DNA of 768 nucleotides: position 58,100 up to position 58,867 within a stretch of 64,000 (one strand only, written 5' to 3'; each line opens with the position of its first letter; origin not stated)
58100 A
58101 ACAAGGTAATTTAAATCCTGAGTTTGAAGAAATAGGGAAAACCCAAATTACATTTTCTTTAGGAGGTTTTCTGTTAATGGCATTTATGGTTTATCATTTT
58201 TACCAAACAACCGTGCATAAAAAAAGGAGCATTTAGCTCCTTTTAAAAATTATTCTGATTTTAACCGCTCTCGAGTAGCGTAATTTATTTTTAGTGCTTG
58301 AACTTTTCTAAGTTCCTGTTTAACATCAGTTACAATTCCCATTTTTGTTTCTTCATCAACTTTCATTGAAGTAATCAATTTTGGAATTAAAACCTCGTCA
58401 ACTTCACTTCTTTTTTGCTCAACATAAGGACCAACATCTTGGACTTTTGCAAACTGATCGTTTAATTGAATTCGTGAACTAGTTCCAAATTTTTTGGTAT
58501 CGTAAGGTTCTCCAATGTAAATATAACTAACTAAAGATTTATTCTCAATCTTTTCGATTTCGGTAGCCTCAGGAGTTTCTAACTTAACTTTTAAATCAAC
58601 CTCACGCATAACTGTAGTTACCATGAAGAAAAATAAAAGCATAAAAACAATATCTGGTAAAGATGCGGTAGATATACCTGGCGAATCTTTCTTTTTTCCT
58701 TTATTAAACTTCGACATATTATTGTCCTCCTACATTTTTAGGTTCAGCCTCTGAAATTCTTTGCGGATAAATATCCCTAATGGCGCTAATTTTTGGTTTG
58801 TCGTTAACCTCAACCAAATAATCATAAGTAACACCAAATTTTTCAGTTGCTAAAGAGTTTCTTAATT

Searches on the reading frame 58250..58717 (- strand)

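Call 44: search_protein_families(library=pfam, proteins=[window:58250-58717:-], max_evalue=0.001)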
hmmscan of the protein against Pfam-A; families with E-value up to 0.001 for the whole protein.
window:58250-58717:- (155 aa): 1 family
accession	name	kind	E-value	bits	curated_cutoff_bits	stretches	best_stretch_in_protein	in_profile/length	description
PF02472.21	ExbD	-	2.3e-11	44.3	25.4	1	8-149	1-126/128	Biopolymer transport protein ExbD/TolR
